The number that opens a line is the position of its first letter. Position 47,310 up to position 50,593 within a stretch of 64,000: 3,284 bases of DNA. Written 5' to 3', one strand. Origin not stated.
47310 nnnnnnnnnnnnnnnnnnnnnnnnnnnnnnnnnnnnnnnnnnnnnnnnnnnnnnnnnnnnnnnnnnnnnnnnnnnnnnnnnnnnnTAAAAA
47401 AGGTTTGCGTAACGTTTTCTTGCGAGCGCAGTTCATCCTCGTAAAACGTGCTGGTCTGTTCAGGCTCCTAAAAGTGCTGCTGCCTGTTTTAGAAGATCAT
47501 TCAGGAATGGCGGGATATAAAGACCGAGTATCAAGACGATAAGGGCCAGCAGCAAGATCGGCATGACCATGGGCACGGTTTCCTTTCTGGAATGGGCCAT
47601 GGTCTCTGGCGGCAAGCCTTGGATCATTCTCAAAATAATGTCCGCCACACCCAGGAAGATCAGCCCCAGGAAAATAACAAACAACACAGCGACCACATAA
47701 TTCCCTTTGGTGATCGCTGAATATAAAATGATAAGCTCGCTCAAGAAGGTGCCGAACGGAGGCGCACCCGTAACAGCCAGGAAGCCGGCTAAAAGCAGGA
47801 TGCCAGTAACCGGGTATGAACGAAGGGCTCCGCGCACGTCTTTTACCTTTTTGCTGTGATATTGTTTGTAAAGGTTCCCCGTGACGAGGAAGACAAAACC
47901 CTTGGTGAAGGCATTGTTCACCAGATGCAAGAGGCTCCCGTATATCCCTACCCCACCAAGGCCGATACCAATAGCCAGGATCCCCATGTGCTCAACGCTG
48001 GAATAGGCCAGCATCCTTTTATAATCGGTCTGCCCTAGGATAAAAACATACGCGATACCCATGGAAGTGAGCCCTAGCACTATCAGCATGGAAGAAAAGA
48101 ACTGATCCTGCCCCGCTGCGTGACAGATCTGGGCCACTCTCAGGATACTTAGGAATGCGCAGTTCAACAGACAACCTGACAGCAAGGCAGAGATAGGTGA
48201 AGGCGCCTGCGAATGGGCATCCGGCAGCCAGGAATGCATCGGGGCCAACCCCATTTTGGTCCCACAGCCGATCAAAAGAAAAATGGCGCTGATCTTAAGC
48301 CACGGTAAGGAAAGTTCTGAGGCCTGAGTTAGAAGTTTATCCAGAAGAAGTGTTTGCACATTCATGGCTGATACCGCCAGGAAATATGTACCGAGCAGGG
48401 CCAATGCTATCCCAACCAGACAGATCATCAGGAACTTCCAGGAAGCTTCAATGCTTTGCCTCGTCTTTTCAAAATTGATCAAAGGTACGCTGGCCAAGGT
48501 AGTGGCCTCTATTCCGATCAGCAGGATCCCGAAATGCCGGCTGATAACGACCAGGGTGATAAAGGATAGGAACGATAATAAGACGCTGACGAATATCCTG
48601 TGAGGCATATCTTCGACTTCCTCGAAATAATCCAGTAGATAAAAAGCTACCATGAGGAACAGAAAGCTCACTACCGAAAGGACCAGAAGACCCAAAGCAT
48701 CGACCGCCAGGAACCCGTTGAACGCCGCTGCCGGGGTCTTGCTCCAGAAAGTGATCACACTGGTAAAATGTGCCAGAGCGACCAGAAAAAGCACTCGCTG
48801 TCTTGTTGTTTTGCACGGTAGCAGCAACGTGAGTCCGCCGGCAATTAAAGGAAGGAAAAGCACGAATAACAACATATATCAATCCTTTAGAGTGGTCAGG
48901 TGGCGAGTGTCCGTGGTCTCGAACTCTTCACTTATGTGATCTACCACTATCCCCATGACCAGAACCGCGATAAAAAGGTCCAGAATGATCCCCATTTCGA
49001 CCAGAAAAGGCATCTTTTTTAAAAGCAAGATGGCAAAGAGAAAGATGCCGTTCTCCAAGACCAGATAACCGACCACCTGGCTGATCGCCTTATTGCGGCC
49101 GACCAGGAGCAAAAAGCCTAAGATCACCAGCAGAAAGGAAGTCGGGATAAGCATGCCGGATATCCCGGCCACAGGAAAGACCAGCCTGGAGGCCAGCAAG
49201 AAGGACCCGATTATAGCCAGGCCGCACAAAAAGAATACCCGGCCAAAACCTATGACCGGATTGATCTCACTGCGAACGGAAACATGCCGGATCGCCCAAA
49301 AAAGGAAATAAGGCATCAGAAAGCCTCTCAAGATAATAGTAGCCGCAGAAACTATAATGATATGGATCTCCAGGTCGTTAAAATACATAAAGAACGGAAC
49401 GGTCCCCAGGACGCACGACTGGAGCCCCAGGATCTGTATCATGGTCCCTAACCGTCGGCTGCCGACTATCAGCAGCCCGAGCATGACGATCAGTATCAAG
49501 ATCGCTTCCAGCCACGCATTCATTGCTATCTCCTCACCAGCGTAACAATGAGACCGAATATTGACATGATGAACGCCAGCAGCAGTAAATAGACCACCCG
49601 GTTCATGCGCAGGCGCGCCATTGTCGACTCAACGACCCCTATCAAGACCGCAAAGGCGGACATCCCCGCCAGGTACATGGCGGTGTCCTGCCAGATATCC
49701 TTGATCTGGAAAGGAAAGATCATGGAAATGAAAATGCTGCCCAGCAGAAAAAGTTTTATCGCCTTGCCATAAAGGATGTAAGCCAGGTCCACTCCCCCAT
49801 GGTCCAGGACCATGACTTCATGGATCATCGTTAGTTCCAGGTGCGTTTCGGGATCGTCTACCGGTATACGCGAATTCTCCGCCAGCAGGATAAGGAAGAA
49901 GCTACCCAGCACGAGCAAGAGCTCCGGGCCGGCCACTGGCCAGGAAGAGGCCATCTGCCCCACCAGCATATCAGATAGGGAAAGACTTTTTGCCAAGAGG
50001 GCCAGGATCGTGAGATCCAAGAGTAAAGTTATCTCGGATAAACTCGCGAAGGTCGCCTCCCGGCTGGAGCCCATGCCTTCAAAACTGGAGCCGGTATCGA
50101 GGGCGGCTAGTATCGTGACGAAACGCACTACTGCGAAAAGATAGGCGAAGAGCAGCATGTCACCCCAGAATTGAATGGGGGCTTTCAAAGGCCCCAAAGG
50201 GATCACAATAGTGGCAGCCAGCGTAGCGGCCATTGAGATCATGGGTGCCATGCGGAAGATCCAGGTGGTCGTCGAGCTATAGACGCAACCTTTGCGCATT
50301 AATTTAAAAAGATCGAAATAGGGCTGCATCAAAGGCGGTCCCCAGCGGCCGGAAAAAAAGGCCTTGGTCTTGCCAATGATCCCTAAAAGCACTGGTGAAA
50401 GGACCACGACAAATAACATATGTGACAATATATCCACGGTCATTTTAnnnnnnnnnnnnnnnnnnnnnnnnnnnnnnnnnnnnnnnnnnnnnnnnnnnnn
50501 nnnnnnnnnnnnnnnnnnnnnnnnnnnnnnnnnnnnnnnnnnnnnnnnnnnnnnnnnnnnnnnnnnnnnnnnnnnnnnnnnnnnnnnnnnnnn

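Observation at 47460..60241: Eleven-gene complex I / group-4-hydrogenase-related (Ehr-like) operon with a duplicated four-gene membrane module and no ferredoxin subunit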

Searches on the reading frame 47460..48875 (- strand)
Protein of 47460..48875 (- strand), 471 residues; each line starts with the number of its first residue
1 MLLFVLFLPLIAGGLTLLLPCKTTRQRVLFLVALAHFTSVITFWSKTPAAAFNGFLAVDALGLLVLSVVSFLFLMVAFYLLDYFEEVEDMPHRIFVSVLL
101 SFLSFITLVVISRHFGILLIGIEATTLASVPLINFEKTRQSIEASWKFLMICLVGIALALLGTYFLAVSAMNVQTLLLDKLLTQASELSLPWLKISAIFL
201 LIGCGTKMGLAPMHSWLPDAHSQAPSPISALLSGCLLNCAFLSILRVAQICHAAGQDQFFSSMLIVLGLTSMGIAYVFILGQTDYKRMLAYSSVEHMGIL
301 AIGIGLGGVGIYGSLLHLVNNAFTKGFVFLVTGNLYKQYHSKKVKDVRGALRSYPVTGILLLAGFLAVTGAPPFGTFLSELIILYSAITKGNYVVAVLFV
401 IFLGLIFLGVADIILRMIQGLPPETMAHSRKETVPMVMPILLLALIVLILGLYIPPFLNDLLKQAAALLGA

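Call 85: search_solved_structures(query=window:47460-48875:-, show_alignments=2, max_evalue=1e-20)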
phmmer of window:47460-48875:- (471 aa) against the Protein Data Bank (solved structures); distinct sequences matched with E-value up to 1e-20: 12.
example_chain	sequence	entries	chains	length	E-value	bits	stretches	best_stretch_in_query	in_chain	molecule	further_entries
6cfw_H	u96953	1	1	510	2.7e-33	119.4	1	57-460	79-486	Monovalent cation/H+ antiporter subunit D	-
6u8y_H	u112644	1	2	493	1.7e-31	113.5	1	50-465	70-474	NADH dehydrogenase subunit N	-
7ar7_L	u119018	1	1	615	6e-27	98.5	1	45-452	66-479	NADH-ubiquinone oxidoreductase chain 5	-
7aqq_L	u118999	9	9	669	6.1e-27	98.5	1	45-452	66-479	NADH-ubiquinone oxidoreductase chain 5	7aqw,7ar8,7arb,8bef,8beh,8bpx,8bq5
7p61_M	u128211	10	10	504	3.8e-24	89.3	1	48-459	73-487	NADH dehydrogenase I subunit M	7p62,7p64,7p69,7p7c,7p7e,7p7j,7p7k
3rko_M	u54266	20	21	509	4e-24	89.2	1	48-459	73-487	NADH-QUINONE OXIDOREDUCTASE SUBUNIT M | NADH dehydrogenase I subunit M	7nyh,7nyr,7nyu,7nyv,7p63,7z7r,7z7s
6hum_F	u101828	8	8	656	1.8e-22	83.8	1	54-457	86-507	NADH dehydrogenase subunit 5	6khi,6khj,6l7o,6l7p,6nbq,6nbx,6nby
6z16_A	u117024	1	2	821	1.1e-21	81.2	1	51-462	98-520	Multisubunit Na+/H+ antiporter, A subunit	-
6hum_D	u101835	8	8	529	1.7e-21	80.5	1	155-457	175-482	NAD(P)H-quinone oxidoreductase chain 4 1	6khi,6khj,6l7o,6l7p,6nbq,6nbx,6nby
9grx_D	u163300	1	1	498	2.2e-21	80.2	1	112-406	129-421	NAD(P)H-quinone oxidoreductase chain 4, chloroplastic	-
7qru_D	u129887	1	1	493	3.3e-21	79.6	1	52-464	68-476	Na+/H+ antiporter subunit D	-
7eu3_D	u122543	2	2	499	4.7e-21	79.1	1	92-457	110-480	NAD(P)H-quinone oxidoreductase chain 4, chloroplastic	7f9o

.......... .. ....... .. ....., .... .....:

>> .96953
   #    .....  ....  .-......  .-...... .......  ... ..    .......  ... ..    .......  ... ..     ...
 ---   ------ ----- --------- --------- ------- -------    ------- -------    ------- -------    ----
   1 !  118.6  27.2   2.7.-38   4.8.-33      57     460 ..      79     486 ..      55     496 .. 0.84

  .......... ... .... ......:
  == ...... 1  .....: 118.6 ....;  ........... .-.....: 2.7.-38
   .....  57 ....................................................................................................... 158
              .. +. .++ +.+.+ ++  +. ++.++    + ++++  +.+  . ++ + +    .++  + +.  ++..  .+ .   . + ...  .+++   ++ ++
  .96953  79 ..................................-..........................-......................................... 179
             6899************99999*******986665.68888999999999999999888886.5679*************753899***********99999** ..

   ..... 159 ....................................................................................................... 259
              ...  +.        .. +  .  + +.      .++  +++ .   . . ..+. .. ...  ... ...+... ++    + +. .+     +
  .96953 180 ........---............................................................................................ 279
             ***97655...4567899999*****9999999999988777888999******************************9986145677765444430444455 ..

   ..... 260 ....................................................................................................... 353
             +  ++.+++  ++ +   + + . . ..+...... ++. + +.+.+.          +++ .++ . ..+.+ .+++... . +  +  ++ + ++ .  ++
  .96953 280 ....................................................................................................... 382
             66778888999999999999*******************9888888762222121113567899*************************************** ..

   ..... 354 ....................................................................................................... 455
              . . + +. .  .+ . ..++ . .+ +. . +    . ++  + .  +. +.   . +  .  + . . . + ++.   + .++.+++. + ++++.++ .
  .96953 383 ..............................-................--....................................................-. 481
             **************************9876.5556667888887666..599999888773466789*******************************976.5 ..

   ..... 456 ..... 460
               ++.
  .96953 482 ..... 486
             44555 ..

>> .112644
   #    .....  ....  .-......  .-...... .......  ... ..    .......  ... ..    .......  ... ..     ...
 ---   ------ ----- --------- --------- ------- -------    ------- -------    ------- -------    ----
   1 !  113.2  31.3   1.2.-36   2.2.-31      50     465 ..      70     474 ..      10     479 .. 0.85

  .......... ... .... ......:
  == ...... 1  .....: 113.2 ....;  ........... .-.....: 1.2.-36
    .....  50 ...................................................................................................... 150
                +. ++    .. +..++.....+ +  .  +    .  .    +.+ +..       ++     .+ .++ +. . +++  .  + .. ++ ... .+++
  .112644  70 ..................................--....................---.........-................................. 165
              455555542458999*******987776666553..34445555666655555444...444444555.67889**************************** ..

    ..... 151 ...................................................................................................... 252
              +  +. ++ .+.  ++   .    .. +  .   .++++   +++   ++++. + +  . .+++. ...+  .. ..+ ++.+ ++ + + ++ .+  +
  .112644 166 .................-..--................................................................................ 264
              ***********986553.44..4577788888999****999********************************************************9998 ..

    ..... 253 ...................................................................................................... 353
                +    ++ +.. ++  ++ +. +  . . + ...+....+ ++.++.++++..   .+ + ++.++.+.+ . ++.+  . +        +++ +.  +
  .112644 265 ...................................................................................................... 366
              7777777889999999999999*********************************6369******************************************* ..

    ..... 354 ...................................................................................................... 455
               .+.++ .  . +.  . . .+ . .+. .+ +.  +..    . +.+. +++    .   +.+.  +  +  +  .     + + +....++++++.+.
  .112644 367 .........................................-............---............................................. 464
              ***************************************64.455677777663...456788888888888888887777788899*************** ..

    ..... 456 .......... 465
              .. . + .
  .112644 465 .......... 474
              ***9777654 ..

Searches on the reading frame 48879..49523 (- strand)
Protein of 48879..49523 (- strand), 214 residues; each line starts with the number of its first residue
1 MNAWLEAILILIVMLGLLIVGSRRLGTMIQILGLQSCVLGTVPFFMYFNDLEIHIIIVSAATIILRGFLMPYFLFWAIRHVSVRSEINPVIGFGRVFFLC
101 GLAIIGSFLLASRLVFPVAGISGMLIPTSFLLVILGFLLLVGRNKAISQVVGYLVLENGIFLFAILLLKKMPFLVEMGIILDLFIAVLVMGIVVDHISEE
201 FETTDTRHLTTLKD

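Call 3: search_protein_families(library=pfam, proteins=[window:48879-49523:-])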
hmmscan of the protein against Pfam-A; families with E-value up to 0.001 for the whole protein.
window:48879-49523:- (214 aa): 2 families
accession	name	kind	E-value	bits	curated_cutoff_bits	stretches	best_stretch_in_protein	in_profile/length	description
PF00420.29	Oxidored_q2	-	1.6e-05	25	26.1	1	128-213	5-94/95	NADH-ubiquinone/plastoquinone oxidoreductase chain 4L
PF13179.11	DUF4006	-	0.00023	21.5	22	1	112-140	4-32/64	Family of unknown function (DUF4006)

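Call 4: search_protein_families(library=ncbifam, proteins=[window:48879-49523:-])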
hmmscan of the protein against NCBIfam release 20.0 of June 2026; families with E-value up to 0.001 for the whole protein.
window:48879-49523:- (214 aa): 1 family
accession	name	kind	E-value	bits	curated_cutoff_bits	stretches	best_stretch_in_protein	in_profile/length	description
NF008556.0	PRK11492.1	equivalog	9.4e-26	91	136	1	5-213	7-215/216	hydrogenase 4 membrane subunit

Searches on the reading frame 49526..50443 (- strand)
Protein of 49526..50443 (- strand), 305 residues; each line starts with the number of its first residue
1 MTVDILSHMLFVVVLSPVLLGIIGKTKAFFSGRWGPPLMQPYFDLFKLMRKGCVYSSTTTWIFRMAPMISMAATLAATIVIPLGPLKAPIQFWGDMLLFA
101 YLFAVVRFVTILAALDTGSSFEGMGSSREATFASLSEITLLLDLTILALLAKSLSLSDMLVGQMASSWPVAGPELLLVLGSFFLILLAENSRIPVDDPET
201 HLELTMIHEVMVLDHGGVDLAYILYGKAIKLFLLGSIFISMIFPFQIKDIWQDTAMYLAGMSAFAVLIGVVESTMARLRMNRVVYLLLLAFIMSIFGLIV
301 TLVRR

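Call 3: search_protein_families(library=pfam, proteins=[window:49526-50443:-])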
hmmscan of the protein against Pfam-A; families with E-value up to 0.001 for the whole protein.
window:49526-50443:- (305 aa): 1 family
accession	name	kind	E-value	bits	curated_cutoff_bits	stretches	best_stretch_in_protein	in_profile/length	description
PF00146.26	NADHdh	-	1.6e-35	123.3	27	1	8-300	6-296/298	NADH dehydrogenase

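Call 4: search_protein_families(library=ncbifam, proteins=[window:49526-50443:-])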
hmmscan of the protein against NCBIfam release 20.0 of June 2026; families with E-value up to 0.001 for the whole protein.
window:49526-50443:- (305 aa): 6 families
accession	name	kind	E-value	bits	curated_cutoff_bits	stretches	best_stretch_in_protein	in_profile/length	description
NF004741.0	PRK06076.1-2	equivalog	1.5e-12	47.4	305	1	12-302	33-330/337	NADH-quinone oxidoreductase subunit NuoH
NF004740.0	PRK06076.1-1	equivalog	1.8e-11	44.1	399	1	6-300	19-315/325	NADH-quinone oxidoreductase subunit NuoH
NF004745.0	PRK06076.1-6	equivalog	1.1e-08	34.7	450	1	31-286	53-313/341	NADH-quinone oxidoreductase subunit NuoH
NF004742.0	PRK06076.1-3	equivalog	1.9e-07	30.6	531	1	33-286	61-328/356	NADH-quinone oxidoreductase subunit NuoH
NF004743.0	PRK06076.1-4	equivalog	6.4e-07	28.6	494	1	31-205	46-233/433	NADH-quinone oxidoreductase subunit NuoH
NF004744.0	PRK06076.1-5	equivalog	1.9e-05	24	542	1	38-278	73-312/372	NADH-quinone oxidoreductase subunit NuoH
